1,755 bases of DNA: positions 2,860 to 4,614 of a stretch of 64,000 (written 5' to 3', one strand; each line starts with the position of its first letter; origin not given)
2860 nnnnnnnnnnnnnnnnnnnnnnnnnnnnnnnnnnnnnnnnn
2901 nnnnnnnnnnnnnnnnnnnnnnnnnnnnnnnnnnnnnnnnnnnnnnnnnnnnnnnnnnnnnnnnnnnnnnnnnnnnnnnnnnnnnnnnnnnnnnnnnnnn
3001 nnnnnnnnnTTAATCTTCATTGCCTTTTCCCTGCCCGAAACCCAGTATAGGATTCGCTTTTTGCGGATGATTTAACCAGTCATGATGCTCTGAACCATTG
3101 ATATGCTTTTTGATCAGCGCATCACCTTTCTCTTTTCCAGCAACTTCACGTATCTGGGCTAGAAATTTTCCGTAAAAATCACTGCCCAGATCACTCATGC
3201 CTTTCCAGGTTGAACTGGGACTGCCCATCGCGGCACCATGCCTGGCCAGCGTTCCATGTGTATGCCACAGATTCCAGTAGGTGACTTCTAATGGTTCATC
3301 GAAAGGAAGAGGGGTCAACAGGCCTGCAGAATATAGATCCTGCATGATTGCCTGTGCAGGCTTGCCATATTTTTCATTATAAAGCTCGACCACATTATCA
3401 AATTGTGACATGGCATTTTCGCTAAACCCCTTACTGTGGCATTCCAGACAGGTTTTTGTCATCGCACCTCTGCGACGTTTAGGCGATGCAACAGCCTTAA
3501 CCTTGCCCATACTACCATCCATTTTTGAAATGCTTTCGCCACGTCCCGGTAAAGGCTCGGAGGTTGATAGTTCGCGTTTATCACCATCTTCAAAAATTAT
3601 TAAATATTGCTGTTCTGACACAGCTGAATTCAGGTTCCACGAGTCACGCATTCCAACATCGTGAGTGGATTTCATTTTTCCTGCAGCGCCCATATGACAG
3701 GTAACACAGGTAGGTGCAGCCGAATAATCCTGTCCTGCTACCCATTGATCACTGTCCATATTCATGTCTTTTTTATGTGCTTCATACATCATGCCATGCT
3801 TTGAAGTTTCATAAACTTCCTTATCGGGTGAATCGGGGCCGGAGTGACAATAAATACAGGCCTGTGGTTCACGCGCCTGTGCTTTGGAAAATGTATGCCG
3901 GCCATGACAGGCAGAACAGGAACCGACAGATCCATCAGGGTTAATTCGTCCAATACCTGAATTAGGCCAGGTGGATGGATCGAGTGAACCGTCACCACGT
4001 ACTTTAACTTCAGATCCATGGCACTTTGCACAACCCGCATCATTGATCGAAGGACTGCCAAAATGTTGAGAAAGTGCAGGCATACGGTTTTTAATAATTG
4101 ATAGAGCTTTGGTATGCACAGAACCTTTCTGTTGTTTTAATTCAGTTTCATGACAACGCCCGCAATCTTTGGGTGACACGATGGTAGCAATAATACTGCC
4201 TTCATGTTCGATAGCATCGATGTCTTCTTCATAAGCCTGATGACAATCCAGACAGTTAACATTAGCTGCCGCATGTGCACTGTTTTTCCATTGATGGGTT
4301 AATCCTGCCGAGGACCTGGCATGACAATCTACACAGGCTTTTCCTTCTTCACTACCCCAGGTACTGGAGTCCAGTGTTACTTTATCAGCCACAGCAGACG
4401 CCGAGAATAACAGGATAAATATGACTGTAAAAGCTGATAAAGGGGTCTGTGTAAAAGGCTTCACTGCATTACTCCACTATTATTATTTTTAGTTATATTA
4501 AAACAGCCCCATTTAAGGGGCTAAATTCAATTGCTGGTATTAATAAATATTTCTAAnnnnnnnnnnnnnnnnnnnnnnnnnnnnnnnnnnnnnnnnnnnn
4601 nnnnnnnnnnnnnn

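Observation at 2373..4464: HAO-family-like octaheme directly fused in operon (11-bp overlap) with a NapC/NirT quinol dehydrogenase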

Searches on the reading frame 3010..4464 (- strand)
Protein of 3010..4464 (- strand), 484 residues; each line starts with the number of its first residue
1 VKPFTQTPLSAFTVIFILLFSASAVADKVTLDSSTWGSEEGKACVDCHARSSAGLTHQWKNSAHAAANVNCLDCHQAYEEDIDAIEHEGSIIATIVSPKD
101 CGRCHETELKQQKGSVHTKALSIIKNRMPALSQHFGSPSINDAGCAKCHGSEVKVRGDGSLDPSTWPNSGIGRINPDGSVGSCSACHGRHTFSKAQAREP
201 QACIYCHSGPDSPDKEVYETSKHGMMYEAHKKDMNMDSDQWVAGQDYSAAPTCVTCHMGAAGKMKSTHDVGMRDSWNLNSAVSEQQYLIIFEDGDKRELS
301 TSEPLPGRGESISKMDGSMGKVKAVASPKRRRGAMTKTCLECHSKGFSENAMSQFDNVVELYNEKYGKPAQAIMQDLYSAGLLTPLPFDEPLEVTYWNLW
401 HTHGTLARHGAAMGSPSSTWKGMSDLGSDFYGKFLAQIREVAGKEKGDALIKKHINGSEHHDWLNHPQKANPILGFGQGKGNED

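Call 3: search_protein_families(library=pfam, proteins=[window:3010-4464:-], max_evalue=0.01)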
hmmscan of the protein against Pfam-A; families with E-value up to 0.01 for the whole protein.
window:3010-4464:- (484 aa): 6 families
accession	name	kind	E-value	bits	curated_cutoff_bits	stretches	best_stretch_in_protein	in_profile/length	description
PF13447.11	Multi-haem_cyto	-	4.5e-25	88.9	21.9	2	182-280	97-194/269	Seven times multi-haem cytochrome CxxCH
PF13435.11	Cytochrome_C554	-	1.1e-11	46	20.8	1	202-266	1-64/84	Cytochrome c554 and c-prime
PF14522.11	Cytochrome_C7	-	2.8e-11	43.5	24.8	0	62-149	6-66/67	Cytochrome c7 and related cytochrome c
PF14537.11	Cytochrom_c3_2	-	7.2e-08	33.2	25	0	182-257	8-78/79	Cytochrome c3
PF09699.15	Paired_CXXCH_1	-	4.3e-07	30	20.6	0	180-208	6-37/41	Doubled CXXCH motif (Paired_CXXCH_1)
PF02335.20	Cytochrom_C552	-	0.0027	17.2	24.1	1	59-127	235-304/438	Cytochrome c552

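Call 4: search_protein_families(library=ncbifam, proteins=[window:3010-4464:-], max_evalue=0.01)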
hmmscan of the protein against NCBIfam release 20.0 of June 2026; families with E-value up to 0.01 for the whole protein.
window:3010-4464:- (484 aa): 7 families
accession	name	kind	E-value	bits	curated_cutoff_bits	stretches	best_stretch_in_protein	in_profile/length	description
NF052343.1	hydrazine_HDH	equivalog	8.9e-22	77.1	900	2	181-260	223-302/564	hydrazine dehydrogenase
TIGR03508.1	decahem_SO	subfamily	2.7e-11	43.4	192.2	2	38-116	67-135/258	DmsE family decaheme c-type cytochrome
NF041028.1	decahem_GSU2203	exception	9e-09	35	325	2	38-81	98-138/317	GSU2203 family decaheme c-type cytochrome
TIGR03146.1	cyt_nit_nrfB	equivalog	8e-05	23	166.6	0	40-81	10-53/145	cytochrome c nitrite reductase pentaheme subunit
TIGR03507.1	decahem_SO1788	subfamily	0.00011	20.9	209.3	0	42-155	244-348/672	OmcA/MtrC family decaheme c-type cytochrome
TIGR03153.1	cytochr_NrfH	equivalog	0.0022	18.1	134.2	1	33-76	20-60/138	cytochrome c nitrite reductase small subunit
NF007241.0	PRK09678.1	equivalog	0.0031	18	116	1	47-95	11-59/72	DNA-binding transcriptional regulator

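Call 5: search_solved_structures(query=window:3010-4464:-, max_evalue=1, show_alignments=3)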
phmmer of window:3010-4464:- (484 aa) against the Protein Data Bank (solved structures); distinct sequences matched with E-value up to 1: 16.
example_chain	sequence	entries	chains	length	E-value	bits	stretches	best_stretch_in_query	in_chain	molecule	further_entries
4qo5_A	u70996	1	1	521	2e-42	148.8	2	69-260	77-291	Hypothetical multiheme protein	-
6t5e_A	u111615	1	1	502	3.1e-22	82.2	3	182-259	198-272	Hydroxylamine oxidoreductase-like protein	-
6h5l_A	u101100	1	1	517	1e-20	77.2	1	181-281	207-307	Similar to hydroxylamine oxidoreductase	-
4n4j_A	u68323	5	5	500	2e-20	76.3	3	182-259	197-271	hydroxylamine oxidoreductase | Similar to hydroxylamine oxidoreductase hao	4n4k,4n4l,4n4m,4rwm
1fgj_A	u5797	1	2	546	1.4e-17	66.9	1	180-276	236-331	HYDROXYLAMINE OXIDOREDUCTASE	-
4fas_A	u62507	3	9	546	1.9e-17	66.4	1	181-276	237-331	Hydroxylamine oxidoreductase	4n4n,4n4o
6m0p_A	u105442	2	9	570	2.1e-17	66.3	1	181-276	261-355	Aerobic hydroxylamine oxidoreductase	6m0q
6hif_G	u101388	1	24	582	6.3e-16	61.4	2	182-260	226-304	Hydrazine dehydrogenase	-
1qdb_A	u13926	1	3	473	0.00079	21.5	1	58-119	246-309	CYTOCHROME C NITRITE REDUCTASE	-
8z82_C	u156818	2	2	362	0.0029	19.6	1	200-346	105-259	Photosynthetic reaction center cytochrome c subunit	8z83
2j7a_C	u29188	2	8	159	0.033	16.2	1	38-78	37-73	CYTOCHROME C QUINOL DEHYDROGENASE NRFH | NAPC/NIRT CYTOCHROME C FAMILY PROTEIN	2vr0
3sxq_A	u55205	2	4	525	0.066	15.2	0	43-110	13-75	Eight-heme nitrite reductase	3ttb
2j7a_A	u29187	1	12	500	0.14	14.1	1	58-86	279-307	CYTOCHROME C NITRITE REDUCTASE NRFA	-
2vr0_A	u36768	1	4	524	0.15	14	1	58-86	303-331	CYTOCHROME C NITRITE REDUCTASE, CATALYTIC SUBUNIT NFRA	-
6v0a_A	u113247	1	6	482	0.42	12.5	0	61-115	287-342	Nitrite reductase (cytochrome; ammonia-forming)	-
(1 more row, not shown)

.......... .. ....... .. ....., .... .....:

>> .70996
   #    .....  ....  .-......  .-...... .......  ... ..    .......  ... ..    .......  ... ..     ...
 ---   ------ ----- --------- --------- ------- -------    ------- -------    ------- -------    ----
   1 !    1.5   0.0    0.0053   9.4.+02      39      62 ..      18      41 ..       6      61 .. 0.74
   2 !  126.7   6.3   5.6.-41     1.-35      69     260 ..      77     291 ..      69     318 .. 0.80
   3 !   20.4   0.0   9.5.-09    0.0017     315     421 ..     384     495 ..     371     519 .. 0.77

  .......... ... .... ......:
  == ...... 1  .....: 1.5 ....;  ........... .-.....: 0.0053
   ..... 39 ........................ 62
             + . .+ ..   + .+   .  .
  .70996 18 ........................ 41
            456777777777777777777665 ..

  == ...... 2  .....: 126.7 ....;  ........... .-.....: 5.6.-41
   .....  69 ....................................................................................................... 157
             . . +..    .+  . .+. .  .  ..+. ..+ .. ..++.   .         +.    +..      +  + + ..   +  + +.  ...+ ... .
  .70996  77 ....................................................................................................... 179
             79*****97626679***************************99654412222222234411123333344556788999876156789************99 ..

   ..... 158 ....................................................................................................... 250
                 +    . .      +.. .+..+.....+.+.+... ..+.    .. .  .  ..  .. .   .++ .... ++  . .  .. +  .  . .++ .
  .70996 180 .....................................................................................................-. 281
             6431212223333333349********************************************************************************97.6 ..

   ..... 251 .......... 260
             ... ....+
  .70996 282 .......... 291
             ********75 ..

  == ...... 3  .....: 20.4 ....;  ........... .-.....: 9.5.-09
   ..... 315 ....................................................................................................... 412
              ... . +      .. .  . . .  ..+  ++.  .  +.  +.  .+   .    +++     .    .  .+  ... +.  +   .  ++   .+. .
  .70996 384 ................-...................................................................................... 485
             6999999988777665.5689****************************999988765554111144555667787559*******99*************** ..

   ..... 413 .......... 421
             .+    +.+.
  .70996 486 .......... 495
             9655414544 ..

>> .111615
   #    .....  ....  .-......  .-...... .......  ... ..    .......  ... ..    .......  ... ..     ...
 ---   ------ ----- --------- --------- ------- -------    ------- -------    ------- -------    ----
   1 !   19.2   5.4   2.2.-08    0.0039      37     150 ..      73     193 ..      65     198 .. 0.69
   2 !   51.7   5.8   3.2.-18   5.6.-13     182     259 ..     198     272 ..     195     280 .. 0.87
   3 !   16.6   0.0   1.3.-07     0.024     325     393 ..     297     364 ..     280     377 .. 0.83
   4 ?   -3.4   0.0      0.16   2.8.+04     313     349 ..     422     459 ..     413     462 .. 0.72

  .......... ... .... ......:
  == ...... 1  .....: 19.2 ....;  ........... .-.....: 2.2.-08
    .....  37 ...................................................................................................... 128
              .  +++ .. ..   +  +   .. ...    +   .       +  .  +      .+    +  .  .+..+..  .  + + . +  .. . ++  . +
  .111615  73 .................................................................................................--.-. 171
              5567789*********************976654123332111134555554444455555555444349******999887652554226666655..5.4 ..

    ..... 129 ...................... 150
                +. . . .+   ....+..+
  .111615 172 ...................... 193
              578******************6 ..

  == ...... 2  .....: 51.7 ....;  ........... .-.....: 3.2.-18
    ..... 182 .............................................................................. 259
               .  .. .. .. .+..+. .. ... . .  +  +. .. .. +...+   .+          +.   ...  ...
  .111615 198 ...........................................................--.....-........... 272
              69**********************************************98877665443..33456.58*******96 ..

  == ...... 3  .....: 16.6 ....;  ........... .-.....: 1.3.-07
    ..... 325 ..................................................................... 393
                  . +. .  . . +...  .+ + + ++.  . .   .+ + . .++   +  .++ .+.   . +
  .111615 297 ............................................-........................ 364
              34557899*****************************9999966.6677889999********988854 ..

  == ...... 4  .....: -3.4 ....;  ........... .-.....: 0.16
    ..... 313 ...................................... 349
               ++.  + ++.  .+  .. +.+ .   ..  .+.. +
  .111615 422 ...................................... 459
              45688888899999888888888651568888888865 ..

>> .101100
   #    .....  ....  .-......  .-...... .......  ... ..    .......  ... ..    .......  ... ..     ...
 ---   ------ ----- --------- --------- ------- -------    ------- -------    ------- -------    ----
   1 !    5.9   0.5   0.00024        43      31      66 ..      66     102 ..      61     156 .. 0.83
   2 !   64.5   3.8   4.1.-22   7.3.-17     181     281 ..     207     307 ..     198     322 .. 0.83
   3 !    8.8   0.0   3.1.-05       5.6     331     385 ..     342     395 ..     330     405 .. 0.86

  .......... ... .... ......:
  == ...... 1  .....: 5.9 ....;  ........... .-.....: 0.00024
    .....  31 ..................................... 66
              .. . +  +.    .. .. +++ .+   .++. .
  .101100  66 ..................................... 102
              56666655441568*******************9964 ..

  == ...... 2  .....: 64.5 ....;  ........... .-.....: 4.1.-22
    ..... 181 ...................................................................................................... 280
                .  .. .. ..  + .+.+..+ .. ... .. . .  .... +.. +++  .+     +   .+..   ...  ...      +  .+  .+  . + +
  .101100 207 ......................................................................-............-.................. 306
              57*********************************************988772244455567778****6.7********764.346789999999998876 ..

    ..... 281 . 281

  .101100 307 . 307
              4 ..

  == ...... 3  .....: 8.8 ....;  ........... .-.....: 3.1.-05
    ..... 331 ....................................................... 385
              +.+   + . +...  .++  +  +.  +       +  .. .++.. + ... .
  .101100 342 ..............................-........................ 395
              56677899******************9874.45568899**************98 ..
